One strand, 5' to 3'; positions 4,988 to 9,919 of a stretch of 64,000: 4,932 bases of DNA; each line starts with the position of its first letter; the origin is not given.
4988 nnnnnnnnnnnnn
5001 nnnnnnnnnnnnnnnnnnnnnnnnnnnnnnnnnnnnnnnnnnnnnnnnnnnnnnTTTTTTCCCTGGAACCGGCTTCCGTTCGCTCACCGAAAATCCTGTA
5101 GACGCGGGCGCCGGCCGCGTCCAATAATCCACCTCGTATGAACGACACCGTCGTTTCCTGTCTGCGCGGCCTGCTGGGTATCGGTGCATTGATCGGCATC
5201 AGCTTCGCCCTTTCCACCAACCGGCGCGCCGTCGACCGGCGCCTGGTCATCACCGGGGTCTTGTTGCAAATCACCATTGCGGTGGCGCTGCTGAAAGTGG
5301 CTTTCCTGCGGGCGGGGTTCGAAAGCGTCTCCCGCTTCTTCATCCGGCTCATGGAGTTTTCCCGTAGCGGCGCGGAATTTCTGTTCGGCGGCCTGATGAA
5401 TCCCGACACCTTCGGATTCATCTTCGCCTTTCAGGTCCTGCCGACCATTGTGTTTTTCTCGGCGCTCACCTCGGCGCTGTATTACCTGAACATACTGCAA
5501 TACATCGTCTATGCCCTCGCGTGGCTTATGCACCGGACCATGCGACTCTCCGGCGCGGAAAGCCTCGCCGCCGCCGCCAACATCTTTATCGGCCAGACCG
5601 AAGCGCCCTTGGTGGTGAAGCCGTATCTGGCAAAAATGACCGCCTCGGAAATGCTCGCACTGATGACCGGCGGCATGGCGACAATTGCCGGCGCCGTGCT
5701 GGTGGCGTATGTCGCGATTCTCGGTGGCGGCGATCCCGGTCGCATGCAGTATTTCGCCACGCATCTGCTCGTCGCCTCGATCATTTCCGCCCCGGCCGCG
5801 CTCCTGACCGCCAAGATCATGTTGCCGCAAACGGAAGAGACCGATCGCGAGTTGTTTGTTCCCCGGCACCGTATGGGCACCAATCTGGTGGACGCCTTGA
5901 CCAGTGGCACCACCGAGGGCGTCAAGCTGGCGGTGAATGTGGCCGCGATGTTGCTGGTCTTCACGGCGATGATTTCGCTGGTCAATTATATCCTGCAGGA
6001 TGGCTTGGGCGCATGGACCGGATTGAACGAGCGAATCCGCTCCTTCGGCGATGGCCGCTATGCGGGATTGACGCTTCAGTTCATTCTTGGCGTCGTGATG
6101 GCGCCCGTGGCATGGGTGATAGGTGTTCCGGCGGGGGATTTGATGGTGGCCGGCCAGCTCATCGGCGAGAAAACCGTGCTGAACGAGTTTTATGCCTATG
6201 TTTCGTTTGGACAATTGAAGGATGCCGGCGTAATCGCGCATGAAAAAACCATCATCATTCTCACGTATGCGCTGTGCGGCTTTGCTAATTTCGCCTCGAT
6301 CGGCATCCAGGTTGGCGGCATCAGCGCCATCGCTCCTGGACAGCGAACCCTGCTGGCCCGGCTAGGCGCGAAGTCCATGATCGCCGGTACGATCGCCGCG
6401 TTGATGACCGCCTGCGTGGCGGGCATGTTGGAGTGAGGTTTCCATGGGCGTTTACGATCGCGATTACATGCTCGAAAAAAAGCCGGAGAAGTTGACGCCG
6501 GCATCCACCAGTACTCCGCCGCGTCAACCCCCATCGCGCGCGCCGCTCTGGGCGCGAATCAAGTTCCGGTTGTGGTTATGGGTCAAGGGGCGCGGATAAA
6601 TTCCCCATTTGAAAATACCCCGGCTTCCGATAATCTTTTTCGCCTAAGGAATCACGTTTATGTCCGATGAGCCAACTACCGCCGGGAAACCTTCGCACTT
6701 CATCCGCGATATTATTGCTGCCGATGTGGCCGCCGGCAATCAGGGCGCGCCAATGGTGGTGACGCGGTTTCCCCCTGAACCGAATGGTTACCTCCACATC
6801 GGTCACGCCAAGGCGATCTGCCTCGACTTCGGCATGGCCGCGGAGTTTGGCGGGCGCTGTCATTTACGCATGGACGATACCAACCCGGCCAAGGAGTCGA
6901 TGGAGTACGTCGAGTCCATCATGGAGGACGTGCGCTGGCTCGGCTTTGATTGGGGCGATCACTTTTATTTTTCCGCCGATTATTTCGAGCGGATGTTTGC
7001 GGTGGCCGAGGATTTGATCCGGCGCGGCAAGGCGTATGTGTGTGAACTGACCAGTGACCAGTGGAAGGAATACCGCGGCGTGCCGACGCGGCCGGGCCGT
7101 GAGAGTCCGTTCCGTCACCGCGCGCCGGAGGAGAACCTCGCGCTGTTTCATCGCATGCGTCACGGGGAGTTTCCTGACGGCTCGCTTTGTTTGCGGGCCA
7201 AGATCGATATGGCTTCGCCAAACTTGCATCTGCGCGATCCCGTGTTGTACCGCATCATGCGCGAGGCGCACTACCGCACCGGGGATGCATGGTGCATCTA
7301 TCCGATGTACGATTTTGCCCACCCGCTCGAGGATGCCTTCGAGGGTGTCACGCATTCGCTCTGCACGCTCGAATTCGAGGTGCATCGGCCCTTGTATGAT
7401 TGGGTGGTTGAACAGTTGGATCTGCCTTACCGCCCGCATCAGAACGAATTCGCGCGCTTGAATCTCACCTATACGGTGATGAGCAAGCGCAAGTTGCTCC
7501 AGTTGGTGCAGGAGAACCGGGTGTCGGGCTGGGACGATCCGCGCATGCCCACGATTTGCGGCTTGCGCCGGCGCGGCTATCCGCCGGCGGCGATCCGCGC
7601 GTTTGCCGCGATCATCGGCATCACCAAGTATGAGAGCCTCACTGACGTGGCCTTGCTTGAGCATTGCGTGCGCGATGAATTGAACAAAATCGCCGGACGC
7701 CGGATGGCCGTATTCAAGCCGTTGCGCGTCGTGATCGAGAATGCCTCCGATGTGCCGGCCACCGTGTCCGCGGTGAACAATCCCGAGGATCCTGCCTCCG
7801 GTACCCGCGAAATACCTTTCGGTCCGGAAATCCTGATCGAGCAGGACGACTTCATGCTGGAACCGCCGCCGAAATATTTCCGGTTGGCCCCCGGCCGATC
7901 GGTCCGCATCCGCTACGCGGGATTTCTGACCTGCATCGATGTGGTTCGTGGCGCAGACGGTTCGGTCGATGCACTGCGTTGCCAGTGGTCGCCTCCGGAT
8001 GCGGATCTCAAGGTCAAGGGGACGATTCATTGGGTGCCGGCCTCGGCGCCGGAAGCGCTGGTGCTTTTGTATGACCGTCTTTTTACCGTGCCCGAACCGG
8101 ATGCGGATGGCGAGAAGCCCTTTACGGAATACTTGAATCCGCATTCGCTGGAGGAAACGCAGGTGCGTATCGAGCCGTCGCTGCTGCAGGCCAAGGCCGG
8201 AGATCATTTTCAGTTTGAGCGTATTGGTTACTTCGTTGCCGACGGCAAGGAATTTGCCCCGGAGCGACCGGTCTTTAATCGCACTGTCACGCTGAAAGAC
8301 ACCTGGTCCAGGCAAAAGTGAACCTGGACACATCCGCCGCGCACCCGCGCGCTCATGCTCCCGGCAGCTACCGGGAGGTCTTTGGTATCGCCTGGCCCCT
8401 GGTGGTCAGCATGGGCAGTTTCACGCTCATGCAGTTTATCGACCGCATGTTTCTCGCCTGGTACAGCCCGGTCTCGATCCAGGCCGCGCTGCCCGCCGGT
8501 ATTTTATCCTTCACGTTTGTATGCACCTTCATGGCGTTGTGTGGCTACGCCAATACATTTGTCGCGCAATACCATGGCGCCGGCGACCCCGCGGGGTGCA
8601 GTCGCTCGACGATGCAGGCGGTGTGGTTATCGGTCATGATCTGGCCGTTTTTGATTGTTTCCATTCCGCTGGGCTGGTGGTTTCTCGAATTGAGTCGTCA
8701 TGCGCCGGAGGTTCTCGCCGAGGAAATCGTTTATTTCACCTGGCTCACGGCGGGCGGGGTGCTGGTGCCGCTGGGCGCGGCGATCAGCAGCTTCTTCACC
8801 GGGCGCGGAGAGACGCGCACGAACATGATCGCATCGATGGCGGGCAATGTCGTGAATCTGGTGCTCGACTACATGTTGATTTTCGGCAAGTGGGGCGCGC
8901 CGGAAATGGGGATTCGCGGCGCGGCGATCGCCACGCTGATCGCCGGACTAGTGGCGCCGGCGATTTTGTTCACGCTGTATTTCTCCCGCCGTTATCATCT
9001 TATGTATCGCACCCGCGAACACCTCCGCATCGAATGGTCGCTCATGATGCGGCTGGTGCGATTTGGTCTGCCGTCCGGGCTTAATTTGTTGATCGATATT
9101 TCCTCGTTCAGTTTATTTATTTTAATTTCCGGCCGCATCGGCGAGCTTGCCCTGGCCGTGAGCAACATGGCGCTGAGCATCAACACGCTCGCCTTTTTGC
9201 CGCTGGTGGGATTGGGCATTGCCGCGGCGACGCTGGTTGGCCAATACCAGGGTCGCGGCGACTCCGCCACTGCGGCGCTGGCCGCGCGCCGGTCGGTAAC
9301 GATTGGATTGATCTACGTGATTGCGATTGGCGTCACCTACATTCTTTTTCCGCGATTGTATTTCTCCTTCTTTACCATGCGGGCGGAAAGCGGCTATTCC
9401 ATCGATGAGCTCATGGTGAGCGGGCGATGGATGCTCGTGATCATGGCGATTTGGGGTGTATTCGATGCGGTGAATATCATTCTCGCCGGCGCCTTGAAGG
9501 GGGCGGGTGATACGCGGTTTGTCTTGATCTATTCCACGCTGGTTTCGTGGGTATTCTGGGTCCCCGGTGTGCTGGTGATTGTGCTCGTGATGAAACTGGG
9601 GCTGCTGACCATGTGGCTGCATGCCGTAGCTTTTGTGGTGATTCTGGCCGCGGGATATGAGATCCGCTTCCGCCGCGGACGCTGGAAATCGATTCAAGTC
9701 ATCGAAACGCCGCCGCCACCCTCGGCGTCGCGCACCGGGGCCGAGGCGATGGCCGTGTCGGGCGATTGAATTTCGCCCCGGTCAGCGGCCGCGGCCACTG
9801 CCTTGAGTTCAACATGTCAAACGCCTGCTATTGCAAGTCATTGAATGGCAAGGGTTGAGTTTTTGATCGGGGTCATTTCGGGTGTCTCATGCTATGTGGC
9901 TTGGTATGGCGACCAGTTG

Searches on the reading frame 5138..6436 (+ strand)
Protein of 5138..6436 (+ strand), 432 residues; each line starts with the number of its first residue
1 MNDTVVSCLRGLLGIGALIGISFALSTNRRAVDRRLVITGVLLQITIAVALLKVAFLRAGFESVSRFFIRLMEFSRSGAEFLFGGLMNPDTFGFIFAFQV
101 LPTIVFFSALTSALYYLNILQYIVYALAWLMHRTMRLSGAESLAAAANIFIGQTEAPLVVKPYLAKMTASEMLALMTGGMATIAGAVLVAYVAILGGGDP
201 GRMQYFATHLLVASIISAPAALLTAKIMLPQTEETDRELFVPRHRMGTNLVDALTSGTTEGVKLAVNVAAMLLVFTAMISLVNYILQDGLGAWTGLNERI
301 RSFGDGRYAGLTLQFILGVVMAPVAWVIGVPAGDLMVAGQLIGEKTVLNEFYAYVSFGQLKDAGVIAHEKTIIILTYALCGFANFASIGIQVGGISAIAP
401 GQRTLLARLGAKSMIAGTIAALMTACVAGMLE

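Call 7: search_protein_families(library=pfam, proteins=[window:5138-6436:+], max_evalue=0.0001)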
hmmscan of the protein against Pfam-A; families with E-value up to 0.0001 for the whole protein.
window:5138-6436:+ (432 aa): 3 families
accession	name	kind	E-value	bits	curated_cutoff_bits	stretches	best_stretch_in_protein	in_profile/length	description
PF07662.18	Nucleos_tra2_C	-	2.1e-69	233.9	32.3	1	209-429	1-213/213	Na+ dependent nucleoside transporter C-terminus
PF07670.19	Gate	-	1.5e-18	67.6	29.6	1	97-196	1-102/104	Nucleoside recognition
PF01773.25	Nucleos_tra2_N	-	6e-18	65.6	27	1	13-86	1-74/74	Na+ dependent nucleoside transporter N-terminus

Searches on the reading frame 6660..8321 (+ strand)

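Call 7: search_protein_families(library=pfam, proteins=[window:6660-8321:+], max_evalue=0.0001)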
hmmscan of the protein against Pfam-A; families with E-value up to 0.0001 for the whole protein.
window:6660-8321:+ (553 aa): 3 families
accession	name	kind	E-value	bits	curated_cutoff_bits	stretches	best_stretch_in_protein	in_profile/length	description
PF00749.27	tRNA-synt_1c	-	7.3e-103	344.2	23.4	1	33-342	2-313/314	tRNA synthetases class I (E and Q), catalytic domain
PF03950.23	tRNA-synt_1c_C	-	1.4e-20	73.8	23.9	1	345-442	1-89/91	tRNA synthetases class I (E and Q), anti-codon binding domain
PF20974.2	tRNA-synt_1c_C2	-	3.7e-19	69.6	23.9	1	455-528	1-69/69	tRNA synthetases class I (E and Q), anti-codon binding domain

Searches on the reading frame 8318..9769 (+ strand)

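Call 7: search_protein_families(library=pfam, proteins=[window:8318-9769:+], max_evalue=0.0001)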
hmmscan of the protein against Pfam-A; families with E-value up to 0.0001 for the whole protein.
window:8318-9769:+ (483 aa): 1 family
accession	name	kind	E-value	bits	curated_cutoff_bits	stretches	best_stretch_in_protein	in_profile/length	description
PF01554.23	MatE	-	4.7e-33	114.6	24.9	2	252-413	1-154/161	MatE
